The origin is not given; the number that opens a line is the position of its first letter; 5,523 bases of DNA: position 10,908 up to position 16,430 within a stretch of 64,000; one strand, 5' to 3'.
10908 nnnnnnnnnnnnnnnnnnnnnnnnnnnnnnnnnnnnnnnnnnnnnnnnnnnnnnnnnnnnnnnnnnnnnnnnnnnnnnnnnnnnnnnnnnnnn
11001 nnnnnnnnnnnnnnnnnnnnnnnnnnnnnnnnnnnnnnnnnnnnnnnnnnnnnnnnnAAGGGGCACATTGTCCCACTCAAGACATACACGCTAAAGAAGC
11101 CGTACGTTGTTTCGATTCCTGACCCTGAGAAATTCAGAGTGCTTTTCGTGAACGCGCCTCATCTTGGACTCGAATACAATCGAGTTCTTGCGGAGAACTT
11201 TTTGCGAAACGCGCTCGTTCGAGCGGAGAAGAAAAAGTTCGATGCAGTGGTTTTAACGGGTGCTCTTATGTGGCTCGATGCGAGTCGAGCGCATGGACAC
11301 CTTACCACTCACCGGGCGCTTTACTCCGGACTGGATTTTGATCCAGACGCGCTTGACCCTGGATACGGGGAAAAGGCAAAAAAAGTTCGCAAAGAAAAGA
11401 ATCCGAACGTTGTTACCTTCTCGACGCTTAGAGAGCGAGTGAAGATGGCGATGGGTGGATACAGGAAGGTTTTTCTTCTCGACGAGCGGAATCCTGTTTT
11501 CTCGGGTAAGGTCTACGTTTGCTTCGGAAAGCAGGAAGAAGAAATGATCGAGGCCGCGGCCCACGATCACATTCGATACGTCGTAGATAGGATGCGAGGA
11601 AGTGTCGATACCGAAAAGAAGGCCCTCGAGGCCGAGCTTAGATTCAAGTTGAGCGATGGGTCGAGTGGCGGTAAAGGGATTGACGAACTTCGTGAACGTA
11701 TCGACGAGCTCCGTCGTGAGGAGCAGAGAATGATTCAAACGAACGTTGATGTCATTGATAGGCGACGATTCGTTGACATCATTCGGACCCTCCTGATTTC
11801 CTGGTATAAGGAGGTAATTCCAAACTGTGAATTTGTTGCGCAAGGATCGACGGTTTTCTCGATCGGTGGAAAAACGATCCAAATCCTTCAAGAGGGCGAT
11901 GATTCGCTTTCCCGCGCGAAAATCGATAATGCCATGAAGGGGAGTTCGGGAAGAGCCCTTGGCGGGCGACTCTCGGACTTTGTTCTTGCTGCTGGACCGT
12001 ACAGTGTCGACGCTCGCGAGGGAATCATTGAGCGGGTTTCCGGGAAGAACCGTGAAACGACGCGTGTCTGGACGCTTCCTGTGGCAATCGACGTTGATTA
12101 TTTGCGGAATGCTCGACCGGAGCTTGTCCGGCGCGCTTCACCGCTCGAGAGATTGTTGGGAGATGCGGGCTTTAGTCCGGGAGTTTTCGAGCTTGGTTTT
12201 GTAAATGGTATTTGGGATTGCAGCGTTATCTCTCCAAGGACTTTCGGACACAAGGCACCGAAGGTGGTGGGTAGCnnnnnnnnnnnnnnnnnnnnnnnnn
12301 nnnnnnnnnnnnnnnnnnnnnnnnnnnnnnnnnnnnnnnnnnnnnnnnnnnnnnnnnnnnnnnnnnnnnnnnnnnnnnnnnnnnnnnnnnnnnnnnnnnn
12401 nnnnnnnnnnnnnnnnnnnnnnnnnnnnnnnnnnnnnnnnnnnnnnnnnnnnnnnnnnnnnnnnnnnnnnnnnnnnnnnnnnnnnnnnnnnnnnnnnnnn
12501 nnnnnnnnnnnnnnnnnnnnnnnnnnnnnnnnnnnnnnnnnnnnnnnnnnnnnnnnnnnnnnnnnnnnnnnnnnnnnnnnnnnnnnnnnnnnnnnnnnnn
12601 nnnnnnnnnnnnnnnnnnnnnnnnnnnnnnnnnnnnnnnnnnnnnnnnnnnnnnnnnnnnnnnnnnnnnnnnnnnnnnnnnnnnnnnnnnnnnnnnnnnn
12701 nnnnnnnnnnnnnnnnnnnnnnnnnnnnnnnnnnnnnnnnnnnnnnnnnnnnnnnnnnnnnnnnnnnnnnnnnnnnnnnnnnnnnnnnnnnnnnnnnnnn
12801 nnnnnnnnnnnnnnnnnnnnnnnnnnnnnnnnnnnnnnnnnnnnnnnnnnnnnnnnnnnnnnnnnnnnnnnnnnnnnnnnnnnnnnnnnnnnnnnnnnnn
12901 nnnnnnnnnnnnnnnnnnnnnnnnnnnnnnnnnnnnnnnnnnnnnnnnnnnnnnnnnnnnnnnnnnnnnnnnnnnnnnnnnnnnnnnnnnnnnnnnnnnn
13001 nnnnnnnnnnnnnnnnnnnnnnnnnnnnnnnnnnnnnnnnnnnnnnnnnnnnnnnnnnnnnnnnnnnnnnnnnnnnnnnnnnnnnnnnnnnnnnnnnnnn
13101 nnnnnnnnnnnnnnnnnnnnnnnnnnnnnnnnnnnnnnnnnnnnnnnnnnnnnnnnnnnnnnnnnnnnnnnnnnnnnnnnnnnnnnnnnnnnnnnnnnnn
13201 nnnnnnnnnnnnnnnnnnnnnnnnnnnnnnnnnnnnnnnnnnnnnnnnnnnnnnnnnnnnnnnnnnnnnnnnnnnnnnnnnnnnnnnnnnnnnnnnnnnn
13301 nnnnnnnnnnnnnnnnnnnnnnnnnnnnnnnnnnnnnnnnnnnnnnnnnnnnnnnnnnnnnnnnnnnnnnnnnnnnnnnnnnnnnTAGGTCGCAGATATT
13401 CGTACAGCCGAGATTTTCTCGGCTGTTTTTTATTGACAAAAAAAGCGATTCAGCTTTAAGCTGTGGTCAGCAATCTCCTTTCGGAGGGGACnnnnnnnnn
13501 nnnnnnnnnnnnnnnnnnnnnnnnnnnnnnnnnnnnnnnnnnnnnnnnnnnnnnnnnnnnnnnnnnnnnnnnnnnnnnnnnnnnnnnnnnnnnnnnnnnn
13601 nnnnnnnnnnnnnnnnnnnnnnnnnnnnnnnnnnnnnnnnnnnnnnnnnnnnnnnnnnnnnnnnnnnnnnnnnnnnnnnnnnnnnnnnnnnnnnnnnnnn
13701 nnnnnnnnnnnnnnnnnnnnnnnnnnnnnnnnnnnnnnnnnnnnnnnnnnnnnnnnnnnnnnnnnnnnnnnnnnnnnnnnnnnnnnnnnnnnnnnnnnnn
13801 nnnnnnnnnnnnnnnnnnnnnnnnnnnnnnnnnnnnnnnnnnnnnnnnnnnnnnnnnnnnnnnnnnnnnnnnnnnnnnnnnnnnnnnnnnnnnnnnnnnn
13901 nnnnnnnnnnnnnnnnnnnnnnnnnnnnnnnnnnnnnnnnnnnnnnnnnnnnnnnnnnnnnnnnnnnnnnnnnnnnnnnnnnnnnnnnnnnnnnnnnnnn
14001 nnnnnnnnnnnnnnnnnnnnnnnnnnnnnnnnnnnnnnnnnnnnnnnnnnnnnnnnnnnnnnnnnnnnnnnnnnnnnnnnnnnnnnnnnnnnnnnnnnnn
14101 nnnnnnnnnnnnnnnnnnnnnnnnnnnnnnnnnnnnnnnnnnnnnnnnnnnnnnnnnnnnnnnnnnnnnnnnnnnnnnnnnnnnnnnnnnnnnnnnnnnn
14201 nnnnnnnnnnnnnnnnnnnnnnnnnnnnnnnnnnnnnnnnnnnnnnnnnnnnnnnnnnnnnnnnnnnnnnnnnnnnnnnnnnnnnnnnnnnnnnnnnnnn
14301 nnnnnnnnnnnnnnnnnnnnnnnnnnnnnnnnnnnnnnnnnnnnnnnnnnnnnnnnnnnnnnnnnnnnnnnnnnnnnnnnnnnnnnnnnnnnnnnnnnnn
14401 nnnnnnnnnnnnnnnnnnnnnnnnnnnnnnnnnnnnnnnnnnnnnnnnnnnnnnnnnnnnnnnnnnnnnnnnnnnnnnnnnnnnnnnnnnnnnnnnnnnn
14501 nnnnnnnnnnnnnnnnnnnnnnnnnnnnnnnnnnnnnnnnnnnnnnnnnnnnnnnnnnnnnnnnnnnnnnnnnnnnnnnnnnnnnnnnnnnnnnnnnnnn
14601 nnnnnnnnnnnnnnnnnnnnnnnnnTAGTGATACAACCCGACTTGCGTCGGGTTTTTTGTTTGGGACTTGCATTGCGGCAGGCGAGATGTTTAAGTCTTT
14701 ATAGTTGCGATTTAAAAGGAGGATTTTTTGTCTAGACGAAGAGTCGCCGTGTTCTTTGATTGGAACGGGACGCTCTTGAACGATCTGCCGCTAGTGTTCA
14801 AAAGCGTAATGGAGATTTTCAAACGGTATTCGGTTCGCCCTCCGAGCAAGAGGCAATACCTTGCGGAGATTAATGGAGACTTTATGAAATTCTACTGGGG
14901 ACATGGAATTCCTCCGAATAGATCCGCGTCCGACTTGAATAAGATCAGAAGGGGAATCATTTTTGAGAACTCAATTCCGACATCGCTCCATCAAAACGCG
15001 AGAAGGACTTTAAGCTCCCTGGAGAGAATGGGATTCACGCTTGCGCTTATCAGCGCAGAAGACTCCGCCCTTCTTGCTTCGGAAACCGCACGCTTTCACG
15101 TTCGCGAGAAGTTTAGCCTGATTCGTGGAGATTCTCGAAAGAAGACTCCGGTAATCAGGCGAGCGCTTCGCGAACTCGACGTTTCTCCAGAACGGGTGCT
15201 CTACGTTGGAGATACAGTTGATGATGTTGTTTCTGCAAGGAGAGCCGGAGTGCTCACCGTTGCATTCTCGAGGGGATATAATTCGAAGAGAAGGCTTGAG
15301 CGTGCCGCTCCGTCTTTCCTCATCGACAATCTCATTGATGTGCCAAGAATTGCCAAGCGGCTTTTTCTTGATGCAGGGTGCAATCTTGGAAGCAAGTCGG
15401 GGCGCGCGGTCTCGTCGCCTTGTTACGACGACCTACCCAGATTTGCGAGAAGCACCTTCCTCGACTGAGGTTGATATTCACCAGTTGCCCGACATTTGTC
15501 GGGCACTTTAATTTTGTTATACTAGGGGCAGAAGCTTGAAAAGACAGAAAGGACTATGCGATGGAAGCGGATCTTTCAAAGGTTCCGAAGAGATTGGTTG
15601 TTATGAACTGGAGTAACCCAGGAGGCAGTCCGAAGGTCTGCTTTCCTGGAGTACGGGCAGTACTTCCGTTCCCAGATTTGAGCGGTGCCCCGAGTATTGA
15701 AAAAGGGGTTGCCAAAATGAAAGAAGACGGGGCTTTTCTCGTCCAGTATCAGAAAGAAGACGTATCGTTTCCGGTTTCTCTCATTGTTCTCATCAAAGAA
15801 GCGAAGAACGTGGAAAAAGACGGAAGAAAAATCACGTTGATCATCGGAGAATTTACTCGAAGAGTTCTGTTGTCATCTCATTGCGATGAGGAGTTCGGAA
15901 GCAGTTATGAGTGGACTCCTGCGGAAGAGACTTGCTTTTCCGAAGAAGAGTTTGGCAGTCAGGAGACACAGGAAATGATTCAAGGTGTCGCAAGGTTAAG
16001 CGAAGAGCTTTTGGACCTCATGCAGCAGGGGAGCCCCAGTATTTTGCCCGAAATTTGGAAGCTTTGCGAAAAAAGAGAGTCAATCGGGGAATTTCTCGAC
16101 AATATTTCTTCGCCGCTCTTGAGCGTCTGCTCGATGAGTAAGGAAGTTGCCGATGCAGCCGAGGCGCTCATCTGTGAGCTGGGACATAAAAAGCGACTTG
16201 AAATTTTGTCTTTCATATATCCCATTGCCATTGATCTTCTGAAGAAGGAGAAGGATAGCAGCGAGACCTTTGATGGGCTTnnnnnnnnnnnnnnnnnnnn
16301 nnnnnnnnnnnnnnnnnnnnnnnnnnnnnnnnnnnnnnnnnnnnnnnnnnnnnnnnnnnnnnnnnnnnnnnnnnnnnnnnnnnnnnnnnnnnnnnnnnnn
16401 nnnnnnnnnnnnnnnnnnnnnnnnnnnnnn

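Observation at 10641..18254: Four-gene accessory block of unassignable proteins: 915-aa orphan, triplicated membrane protein, HAD hydrolase, Clp-like ATPase with novel N-terminus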

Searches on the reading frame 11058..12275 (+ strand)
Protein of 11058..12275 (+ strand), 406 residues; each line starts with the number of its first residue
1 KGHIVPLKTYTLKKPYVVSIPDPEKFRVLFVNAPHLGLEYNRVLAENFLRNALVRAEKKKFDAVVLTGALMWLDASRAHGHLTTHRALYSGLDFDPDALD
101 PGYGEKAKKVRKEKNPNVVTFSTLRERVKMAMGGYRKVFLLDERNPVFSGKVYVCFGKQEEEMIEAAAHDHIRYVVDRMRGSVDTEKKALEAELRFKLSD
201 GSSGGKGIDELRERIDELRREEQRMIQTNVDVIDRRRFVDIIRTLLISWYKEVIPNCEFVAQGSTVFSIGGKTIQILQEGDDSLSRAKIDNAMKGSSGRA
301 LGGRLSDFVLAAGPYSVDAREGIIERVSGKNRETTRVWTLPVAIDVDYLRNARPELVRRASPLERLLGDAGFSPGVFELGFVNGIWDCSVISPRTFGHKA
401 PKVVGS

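Call 79: predict_structure(alignment_id=A6)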
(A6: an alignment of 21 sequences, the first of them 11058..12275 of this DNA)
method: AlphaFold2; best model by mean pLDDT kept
length: 406 residues; sequences in the alignment: 21
mean_pLDDT: 71.8   pTM: 0.72
mean pLDDT of the five models: 71.8, 71.4, 71.3, 70.0, 70.0
residues with pLDDT >= 90: 77; 70-90: 156; 50-70: 113; < 50: 60
segments of 3 or more residues with pLDDT < 50: 37-45, 73-96, 116-128, 399-406
pLDDT, mean of each block of 10 residues (from residue 1): 70 92 94 56 55 90 84 40 40 47 60 50 47 67 87 85 75 72 87 88 76 90 69 76 80 88 91 86 63 61 78 70 77 85 69 53 62 81 88 63 36
secondary structure, 60 per line:
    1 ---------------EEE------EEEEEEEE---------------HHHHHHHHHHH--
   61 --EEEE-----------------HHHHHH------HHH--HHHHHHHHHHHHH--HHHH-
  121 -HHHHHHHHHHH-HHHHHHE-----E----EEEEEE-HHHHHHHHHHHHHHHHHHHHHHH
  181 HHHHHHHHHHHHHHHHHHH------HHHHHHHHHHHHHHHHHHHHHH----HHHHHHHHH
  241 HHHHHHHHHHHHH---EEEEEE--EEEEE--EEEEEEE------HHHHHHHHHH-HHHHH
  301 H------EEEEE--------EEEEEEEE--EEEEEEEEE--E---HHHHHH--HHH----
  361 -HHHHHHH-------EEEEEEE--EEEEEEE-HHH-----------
elements in order: E16-18 E25-32 H48-58 E63-66 H84-89 H101-113 H116-119 H122-132 H134-139 E151-156 H158-199 H206-227 H232-253 E257-262 E265-269 E272-278 H285-294 H296-301 E308-312 E321-328 E331-339 H346-351 H362-368 E376-382 E385-391
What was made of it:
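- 11088..12275 (+): g1 N-lobe: degenerate metallophosphoesterase-fold domain. Model of residues 140-545 has pLDDT 72 and pTM 0.72 (call 79).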

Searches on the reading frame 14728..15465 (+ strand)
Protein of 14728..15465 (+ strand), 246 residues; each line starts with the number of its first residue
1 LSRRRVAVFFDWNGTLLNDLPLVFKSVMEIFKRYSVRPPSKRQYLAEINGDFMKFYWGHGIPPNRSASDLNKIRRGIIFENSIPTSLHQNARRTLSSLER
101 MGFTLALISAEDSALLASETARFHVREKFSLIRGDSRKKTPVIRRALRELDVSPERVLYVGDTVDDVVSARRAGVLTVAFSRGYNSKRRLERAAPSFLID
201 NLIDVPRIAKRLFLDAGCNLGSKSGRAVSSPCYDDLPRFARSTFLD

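Call 3: search_protein_families(library=pfam, proteins=[window:14728-15465:+], max_evalue=1)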
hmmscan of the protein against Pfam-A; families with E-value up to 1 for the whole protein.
window:14728-15465:+ (246 aa): 5 families
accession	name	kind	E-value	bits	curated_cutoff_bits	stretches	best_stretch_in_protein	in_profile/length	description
PF13419.12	HAD_2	-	5.9e-20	72.6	23.8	1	8-179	1-177/178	Haloacid dehalogenase-like hydrolase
PF00702.32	Hydrolase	-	3.8e-14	53.9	26.4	1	7-174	3-191/191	haloacid dehalogenase-like hydrolase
PF13242.12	Hydrolase_like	-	3.9e-10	39.9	22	1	141-204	8-74/75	HAD-hyrolase-like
PF12710.13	HAD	-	0.0014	19.5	27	1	8-167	1-185/189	haloacid dehalogenase-like hydrolase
PF06888.18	Put_Phosphatase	-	0.19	11.5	27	1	144-192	156-208/234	Putative Phosphatase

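Call 4: search_protein_families(library=ncbifam, proteins=[window:14728-15465:+], max_evalue=1)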
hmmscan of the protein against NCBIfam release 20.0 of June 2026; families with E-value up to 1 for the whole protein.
window:14728-15465:+ (246 aa): 40 families (the best 25 are shown)
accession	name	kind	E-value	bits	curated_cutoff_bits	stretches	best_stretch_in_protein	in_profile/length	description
NF009695.0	PRK13222.1-2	equivalog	6.4e-18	65.1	225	1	85-208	93-221/226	phosphoglycolate phosphatase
NF009804.0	PRK13288.1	equivalog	1.2e-14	54.3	218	1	7-210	5-211/215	pyrophosphatase PpaX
NF009698.0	PRK13223.1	equivalog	7.4e-13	48.3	466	1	86-204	101-224/272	phosphoglycolate phosphatase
TIGR01449.2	PGP_bact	equivalog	3.4e-12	46.3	180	1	85-206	84-210/213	phosphoglycolate phosphatase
TIGR02253.1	CTE7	subfamily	8.2e-12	45.4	169.75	1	7-205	4-220/221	TIGR02253 family HAD-type hydrolase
NF009697.0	PRK13222.1-4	equivalog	2.5e-11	43.3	327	1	85-205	93-218/232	phosphoglycolate phosphatase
NF009699.0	PRK13225.1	equivalog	4.8e-11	42.7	368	1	7-205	64-263/273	phosphoglycolate phosphatase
NF009694.0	PRK13222.1-1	equivalog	6.8e-11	42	415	1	85-205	110-235/252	phosphoglycolate phosphatase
TIGR01454.1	AHBA_synth_RP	hypoth_equivalog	4.3e-09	36.3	246.65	1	140-203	134-197/205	AHBA synthesis associated protein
TIGR01549.1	HAD-SF-IA-v1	subfamily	1e-07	32.5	23.3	1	102-174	76-149/149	HAD-IA family hydrolase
NF009696.0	PRK13222.1-3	equivalog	5e-07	29.6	359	1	142-186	148-192/223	N-acetylmuramic acid 6-phosphate phosphatase MupP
TIGR01662.1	HAD-SF-IIIA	subfamily_domain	1.3e-06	28.6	44.6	1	88-182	27-140/141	HAD-IIIA family hydrolase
TIGR01422.2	phosphonatase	equivalog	2.9e-06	26.8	220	1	137-185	155-204/251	phosphonoacetaldehyde hydrolase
NF009700.0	PRK13226.1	equivalog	3.6e-06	26.8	342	1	132-187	142-201/229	phosphoglycolate phosphatase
TIGR01668.1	YqeG_hyp_ppase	hypoth_equivalog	3.8e-06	26.5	89.1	1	89-191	46-146/170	YqeG family HAD IIIA-type phosphatase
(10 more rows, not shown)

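Call 5: search_protein_families(library=padloc, proteins=[window:14728-15465:+], max_evalue=1)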
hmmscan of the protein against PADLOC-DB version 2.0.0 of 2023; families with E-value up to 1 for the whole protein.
window:14728-15465:+ (246 aa): 0 families

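Call 19: search_protein_families(library=phrogs, proteins=[window:14728-15465:+], max_evalue=1)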
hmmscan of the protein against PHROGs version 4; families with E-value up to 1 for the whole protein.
window:14728-15465:+ (246 aa): 2 families
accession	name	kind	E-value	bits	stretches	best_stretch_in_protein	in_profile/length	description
phrog_8468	-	other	0.00021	22.2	1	7-183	9-195/221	HAD-superfamily hydrolase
phrog_415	-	other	0.066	13.9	1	133-185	116-169/218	polynucleotide kinase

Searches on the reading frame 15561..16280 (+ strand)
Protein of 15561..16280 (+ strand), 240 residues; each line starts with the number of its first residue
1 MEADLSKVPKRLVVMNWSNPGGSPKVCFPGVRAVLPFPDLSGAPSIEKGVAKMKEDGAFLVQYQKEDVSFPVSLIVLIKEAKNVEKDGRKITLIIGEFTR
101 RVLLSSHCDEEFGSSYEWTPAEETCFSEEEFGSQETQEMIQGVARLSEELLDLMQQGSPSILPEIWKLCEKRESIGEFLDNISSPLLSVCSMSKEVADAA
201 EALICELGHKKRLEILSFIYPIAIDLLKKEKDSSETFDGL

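Call 30: search_solved_structures(query=A3, max_evalue=10, show_alignments=3)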
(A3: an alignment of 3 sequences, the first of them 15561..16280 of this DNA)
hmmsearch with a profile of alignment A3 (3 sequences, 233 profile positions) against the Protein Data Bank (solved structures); distinct sequences matched with E-value up to 10: 13.
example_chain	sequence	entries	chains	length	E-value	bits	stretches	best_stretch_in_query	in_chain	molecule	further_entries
9okb_H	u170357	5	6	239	0.036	16.5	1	129-211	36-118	bmCENP-H | bm-CENPH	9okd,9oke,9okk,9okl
6wqn_H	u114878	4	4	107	0.037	16.5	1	46-127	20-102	50S ribosomal protein L25 | uL25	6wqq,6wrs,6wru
3zii_A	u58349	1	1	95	0.11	14.8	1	128-205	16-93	CELL DIVISION PROTEIN SEPF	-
3a1j_A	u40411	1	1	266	0.12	14.7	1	95-136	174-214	Cell cycle checkpoint control protein RAD9A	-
3ggr_A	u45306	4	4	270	0.12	14.7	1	95-136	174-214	Cell cycle checkpoint control protein RAD9A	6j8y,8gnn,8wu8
3g65_A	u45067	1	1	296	0.14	14.6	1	95-136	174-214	Cell cycle checkpoint control protein RAD9A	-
7ae2_A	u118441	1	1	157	0.15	14.4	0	165-202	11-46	HEPN toxin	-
7z6h_A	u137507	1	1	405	0.23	13.9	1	95-136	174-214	Cell cycle checkpoint control protein RAD9A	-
7ae6_A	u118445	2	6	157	0.26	13.7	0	165-202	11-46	HEPN toxin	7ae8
7ae9_A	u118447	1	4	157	0.52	12.7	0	165-201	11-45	HEPN toxin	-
3zih_A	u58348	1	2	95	0.69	12.3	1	128-205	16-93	CELL DIVISION PROTEIN SEPF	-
9sda_9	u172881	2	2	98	0.73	12.2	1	164-197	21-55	Ribosome hibernation promoting factor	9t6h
2lhd_A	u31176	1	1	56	0.75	12.2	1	132-178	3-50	GB98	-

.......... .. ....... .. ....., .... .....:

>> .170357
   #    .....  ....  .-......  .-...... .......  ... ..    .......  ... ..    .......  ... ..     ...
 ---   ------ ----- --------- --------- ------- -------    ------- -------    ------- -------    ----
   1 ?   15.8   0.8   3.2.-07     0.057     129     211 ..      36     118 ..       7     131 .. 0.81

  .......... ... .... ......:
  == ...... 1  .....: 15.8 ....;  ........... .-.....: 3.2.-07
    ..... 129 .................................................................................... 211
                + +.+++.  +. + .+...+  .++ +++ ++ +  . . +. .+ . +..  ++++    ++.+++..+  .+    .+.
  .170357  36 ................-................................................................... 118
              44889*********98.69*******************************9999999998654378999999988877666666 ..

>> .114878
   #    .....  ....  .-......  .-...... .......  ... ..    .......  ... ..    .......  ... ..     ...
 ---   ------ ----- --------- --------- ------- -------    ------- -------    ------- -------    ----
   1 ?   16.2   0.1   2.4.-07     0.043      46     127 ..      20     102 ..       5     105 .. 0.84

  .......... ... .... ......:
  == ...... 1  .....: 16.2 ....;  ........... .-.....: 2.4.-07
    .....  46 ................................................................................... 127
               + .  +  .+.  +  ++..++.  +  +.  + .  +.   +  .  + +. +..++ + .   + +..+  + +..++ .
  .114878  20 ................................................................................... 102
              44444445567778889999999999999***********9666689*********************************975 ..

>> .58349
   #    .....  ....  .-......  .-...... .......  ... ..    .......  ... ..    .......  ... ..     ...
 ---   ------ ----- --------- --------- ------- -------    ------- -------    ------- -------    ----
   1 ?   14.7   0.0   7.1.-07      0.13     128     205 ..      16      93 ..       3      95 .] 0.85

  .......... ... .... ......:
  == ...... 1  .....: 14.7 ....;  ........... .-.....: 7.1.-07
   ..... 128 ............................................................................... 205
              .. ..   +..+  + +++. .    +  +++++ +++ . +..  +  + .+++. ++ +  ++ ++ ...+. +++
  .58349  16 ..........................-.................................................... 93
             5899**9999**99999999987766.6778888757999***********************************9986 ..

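Call 31: search_protein_families(library=pfam, proteins=[window:15561-16280:+], max_evalue=10)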
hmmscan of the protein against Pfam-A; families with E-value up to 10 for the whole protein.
window:15561-16280:+ (240 aa): 0 families
